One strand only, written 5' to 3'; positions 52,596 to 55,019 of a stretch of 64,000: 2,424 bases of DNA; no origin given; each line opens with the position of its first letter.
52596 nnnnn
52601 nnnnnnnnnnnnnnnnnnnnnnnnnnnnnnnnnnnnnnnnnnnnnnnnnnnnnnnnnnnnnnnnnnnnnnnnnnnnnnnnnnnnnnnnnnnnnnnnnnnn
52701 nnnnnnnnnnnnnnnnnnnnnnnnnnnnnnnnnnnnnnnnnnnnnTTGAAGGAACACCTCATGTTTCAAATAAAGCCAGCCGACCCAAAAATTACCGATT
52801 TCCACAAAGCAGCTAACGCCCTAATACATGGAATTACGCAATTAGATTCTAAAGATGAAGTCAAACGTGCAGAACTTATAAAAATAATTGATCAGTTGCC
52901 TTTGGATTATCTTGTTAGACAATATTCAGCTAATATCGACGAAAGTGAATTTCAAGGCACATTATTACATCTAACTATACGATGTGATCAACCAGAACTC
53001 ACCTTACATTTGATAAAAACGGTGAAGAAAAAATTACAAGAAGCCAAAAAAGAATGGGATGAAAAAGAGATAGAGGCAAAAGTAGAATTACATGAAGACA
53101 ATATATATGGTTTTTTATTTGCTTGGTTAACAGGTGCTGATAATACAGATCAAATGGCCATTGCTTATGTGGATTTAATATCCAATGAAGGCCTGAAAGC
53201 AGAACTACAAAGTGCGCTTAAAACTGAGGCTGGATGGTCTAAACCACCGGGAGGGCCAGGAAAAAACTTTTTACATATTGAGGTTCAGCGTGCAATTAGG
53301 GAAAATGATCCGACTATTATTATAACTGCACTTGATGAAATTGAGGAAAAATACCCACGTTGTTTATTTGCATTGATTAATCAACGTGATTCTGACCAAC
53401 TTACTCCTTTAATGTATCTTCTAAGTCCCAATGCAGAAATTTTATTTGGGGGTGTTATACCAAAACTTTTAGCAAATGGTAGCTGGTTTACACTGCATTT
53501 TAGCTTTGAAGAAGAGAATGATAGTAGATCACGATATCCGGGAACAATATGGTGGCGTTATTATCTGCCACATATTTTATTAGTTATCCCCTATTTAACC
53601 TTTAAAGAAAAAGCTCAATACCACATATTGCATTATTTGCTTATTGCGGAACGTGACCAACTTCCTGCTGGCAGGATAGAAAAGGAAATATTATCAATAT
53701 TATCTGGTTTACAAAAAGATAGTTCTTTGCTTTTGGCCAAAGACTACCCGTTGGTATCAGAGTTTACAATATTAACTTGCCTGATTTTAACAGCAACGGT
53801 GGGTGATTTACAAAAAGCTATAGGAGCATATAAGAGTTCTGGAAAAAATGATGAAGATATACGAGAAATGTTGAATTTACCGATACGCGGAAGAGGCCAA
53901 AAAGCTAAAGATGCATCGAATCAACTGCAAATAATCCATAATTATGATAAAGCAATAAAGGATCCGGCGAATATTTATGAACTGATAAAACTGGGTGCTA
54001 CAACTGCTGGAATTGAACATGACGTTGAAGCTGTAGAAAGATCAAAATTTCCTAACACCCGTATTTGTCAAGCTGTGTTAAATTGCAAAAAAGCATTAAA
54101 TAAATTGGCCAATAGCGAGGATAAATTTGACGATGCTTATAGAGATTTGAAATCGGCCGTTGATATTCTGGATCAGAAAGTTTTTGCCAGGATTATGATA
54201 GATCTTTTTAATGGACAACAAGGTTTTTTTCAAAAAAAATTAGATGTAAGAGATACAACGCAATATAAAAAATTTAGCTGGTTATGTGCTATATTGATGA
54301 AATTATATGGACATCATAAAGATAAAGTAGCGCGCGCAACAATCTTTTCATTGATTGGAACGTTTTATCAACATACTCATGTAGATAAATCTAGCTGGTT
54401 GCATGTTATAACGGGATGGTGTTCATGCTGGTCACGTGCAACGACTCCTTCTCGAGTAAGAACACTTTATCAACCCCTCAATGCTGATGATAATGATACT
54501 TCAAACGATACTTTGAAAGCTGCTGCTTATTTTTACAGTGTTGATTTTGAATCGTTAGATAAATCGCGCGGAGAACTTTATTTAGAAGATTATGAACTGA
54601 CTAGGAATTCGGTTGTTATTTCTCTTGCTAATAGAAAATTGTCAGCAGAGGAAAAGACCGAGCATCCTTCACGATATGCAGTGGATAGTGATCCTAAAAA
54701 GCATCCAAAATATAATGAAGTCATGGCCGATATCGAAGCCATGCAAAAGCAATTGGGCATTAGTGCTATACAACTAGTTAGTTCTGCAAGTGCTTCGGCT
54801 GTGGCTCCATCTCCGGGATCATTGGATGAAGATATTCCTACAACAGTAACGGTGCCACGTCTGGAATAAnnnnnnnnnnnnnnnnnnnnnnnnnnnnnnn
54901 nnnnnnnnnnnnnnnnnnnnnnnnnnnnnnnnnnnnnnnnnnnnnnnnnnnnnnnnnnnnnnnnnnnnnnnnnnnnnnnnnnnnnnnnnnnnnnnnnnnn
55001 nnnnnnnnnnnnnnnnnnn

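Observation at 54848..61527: The palindrome donates an identical C-terminus (TVPRLE plus stop) to two unrelated genes on opposite strands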

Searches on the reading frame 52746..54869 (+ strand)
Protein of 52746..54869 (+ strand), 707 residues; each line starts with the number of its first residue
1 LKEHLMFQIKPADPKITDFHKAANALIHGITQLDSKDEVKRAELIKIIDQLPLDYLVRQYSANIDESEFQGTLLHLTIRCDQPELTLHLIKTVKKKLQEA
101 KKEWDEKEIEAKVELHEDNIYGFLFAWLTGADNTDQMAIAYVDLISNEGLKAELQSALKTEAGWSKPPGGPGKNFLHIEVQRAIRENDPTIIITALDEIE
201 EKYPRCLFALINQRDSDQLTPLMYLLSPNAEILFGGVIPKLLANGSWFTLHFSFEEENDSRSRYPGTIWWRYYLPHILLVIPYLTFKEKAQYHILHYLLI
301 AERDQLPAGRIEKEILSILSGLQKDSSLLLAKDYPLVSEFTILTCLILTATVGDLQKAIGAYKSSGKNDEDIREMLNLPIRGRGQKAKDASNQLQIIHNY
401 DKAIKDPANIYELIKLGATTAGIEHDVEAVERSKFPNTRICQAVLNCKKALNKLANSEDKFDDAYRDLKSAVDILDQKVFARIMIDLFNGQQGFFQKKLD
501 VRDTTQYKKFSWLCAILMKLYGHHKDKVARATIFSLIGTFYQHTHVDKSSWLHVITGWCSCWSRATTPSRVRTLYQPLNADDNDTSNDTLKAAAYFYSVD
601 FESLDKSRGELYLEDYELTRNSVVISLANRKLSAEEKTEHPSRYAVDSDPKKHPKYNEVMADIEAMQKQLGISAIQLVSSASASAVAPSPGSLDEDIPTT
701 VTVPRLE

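Call 9: search_protein_families(library=pfam, proteins=[window:52746-54869:+], max_evalue=0.01)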
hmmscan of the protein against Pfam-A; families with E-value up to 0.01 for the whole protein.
window:52746-54869:+ (707 aa): 0 families

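Call 12: find_homologous_proteins(query=window:52746-54869:+)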
Query window:52746-54869:+ (707 aa): 1 proteins with E <= 0.001 among 8000 candidates.
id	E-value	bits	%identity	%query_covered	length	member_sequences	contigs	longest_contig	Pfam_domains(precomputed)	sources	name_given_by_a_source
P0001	0.0e+0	1597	100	99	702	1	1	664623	-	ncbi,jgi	-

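Call 13: find_encoding_contigs(protein=P0001, flank=10000, max_places=5)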
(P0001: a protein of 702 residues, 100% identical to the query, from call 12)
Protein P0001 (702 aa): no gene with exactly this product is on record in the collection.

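Call 17: find_encoding_contigs(protein=P0003, flank=10000, max_places=5)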
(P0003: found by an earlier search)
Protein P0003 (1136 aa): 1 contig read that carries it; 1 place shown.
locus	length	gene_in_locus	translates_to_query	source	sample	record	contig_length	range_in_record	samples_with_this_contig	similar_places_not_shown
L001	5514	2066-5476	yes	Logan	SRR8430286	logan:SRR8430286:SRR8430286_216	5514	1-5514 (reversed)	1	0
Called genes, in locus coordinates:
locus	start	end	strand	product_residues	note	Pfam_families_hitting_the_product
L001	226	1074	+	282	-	PF00196:GerE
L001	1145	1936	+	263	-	PF00196:GerE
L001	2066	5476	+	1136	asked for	PF08309:LVIVD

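Call 18: find_encoding_contigs(protein=P0002, flank=10000, max_places=5)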
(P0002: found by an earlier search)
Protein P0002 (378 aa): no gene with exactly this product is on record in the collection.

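Call 34: find_encoding_contigs(protein=P0004, flank=10000, max_places=10)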
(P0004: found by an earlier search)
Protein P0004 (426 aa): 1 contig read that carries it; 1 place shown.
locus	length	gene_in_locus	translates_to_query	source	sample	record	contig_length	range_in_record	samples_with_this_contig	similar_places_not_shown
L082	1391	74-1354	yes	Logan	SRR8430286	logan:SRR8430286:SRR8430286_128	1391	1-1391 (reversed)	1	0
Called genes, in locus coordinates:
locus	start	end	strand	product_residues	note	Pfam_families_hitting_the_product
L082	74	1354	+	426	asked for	-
